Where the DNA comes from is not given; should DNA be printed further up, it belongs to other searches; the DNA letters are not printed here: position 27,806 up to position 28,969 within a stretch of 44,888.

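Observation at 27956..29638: Dam-like methyltransferase followed 16 nt later by an unrecognisable 287-aa protein in a lower-GC patch: cryptic R-M or new defence pair?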

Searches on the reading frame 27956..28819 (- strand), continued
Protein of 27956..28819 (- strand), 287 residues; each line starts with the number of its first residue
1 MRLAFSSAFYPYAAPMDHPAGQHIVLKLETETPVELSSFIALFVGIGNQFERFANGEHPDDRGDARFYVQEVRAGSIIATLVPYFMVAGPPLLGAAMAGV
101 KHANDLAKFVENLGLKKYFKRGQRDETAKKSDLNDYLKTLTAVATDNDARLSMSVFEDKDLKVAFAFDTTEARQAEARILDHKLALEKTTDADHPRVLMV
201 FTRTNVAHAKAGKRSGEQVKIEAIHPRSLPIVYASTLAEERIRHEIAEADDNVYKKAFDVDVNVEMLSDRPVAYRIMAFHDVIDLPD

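Call 76: search_protein_families(library=phrogs, proteins=[L085:4686-5459:-, L085:5463-5852:-, L085:7381-7968:+, L089:4672-5901:-, L089:7439-8236:-, L095:5474-5902:-, L095:7250-8206:-, L096:5243-5899:+, L096:9924-11867:+, L086:2025-3293:+], max_evalue=0.00001)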
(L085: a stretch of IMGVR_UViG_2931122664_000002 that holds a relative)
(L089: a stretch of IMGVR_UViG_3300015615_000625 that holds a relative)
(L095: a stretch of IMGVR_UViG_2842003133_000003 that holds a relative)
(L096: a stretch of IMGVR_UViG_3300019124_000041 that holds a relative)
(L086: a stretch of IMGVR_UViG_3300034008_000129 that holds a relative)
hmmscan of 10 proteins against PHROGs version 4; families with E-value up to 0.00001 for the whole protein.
L085:4686-5459:- (257 aa): 0 families

L085:5463-5852:- (129 aa): 0 families

L085:7381-7968:+ (195 aa): 4 families
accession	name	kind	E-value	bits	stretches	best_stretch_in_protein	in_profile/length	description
phrog_9992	-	tail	1.9e-22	80.9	1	15-163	4-158/228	baseplate assembly protein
phrog_6142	-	tail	3.8e-13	50.7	1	23-120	13-115/165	baseplate assembly protein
phrog_20516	-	unknown function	3.1e-07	31.3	1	135-189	29-78/82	-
phrog_11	-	tail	4.1e-07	28.3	1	29-189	20-175/1960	baseplate spike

L089:4672-5901:- (409 aa): 4 families
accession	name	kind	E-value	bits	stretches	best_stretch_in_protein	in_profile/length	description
phrog_328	-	head and packaging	3.7e-67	228.4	1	57-400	8-337/339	head maturation protease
phrog_13230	-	unknown function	2.2e-18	67.4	1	68-183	18-127/138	-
phrog_15607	-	unknown function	1.1e-08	36.2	1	293-398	59-160/167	-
phrog_976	-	head and packaging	1e-07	32.7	1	64-338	25-311/415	head maturation protease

L089:7439-8236:- (265 aa): 4 families
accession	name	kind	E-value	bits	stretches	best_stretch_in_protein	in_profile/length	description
phrog_4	-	transcription regulation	2.8e-31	109.9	1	51-263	151-338/400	transcriptional repressor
phrog_6201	-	transcription regulation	2.4e-21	76.8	1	160-262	15-116/121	CI-like repressor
phrog_811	-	DNA, RNA and nucleotide metabolism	1.3e-09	38.7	1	175-263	50-134/140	UmuD-like protein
phrog_3037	-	transcription regulation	3.8e-07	31.1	1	50-108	28-85/189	transcriptional repressor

L095:5474-5902:- (142 aa): 1 family
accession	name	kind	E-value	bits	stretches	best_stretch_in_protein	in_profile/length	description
phrog_1273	-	unknown function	1.4e-08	36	1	45-125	6-81/103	-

L095:7250-8206:- (318 aa): 0 families

L096:5243-5899:+ (218 aa): 1 family
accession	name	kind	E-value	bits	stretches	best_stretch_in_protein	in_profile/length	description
phrog_6386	-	transcription regulation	1.5e-18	68.2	1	35-211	13-176/179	transcription antiterminator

L096:9924-11867:+ (647 aa): 10 families
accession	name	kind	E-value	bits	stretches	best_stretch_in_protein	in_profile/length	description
phrog_15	-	head and packaging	1.9e-243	812.7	1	14-625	335-953/1330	terminase large subunit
phrog_21311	-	head and packaging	5.1e-60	204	1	114-322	1-218/218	terminase large subunit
phrog_16406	-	unknown function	5.5e-47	161.7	1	226-593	1-384/601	-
phrog_675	-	head and packaging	2.5e-44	152.5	1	36-373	24-347/576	terminase large subunit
phrog_15657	-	unknown function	9.7e-33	114.6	1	305-515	24-228/230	-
phrog_3028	-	unknown function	3.1e-27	96.8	1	431-612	2-173/203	-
phrog_3925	-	head and packaging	2.1e-26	93.4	1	25-140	32-143/150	terminase large subunit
phrog_4145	-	head and packaging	4.3e-15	56.6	1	20-208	15-200/209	terminase large subunit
phrog_23163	-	unknown function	1.8e-06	28.6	1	20-139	10-128/130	-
phrog_12876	-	head and packaging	6.2e-06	27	0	120-260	6-132/235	terminase large subunit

L086:2025-3293:+ (422 aa): 2 families
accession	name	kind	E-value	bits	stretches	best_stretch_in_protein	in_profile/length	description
phrog_18498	-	unknown function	4.1e-18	65.5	1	180-419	426-672/1220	-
phrog_26223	-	unknown function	1.2e-17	64.6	1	159-416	518-772/775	-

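Call 80: predict_structure(alignment_id=A5)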
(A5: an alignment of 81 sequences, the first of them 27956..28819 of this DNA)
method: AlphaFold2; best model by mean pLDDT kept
length: 287 residues; sequences in the alignment: 81
mean_pLDDT: 87.4   pTM: 0.71
mean pLDDT of the five models: 87.4, 86.7, 86.5, 85.7, 85.1
residues with pLDDT >= 90: 191; 70-90: 58; 50-70: 31; < 50: 7
segments of 3 or more residues with pLDDT < 50: 12-16
pLDDT, mean of each block of 10 residues (from residue 1): 52 53 91 93 93 91 78 87 67 56 85 95 95 96 97 91 94 98 86 92 92 93 98 93 92 95 93 96 95
secondary structure, 60 per line:
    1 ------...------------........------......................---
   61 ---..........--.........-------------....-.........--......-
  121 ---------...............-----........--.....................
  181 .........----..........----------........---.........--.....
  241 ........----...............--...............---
elements in order: E22-29 H36-57 E64-73 E76-84 H98-101 H103-111 H114-119 H130-144 E150-157 E160-168 H169-189 E194-203 E214-221 E225-233 H236-248 E256-267 E270-284

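Call 82: fold_search(model_id=the predicted structure, library=pdb)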
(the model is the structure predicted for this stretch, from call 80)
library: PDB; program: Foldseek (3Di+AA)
matches with E <= 10: 953; with E <= 0.001: 0
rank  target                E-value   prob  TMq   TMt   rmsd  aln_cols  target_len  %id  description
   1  6zm9                  2.0e-02  0.66  0.20  0.35   9.0       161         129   10  PHAGE SAM LYASE IN COMPLEX WITH S-METHYL-5'-THIOADENOSINE (released 2021-02-24)
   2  6znb                  2.7e-02  0.82  0.22  0.41   7.5       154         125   11  PHAGE SAM LYASE IN APO STATE (released 2021-02-24)
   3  2nrq                  3.2e-02  0.21  0.15  0.24  12.7       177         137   14  Crystal structure of protein SSO0741 from Sulfolobus solfataricus, Pfam DUF54 (released 2006-11-28)
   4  9f1w                  3.2e-02  0.14  0.13  0.11  16.1       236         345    8  SFX room temperature structure of Oscillatoria acuminata adenylyate cyclase. (released 2025-02-26)
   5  5mbc_A                3.8e-02  0.18  0.17  0.15  17.1       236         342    7  Structure of a bacterial light-regulated adenylyl cylcase (released 2017-04-05)
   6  9f1x                  3.8e-02  0.14  0.13  0.12  16.2       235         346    7  SSX room temperature structure of Oscillatoria acuminata adenylyate cyclase. (released 2025-02-26)
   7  5m2a_A                5.5e-02  0.13  0.14  0.13  16.0       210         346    7  Structure of a bacterial light-regulated adenylyl cylcase (released 2017-04-05)
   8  7xi1                  6.2e-02  0.16  0.11  0.14  12.7       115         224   15  AcrIF 24 (released 2023-03-22)
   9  5wob_B                6.5e-02  0.33  0.18  0.07   8.1       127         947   10  Crystal Structure Analysis of Fab1-Bound Human Insulin Degrading Enzyme (IDE) in Complex with Insulin (released 2018-04-18)
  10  5m2a_B                7.3e-02  0.16  0.17  0.15  16.6       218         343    7  Structure of a bacterial light-regulated adenylyl cylcase (released 2017-04-05)
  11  6byz_B                7.8e-02  0.35  0.19  0.08   8.2       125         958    8  Structure of Cysteine-free Human Insulin-Degrading Enzyme in complex with Substrate-selective Macrocyclic Inhibitor 37 (released 2019-04-03)
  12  6ofs                  8.3e-02  0.54  0.21  0.08   6.8       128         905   12  The crystal structure of the periplasmic protease PqqL from Escherichia coli (released 2019-10-02)
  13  9cyy_K                8.8e-02  0.08  0.12  0.06  18.5       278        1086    7  Cryo-EM structure of MRV virion (released 2024-12-18)
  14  5wob_E                9.3e-02  0.41  0.20  0.08   7.6       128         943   10  Crystal Structure Analysis of Fab1-Bound Human Insulin Degrading Enzyme (IDE) in Complex with Insulin (released 2018-04-18)
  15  8hm3_B                9.3e-02  0.04  0.10  0.08  25.7       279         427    9  Complex of PPIase-BfUbb (released 2023-11-29)
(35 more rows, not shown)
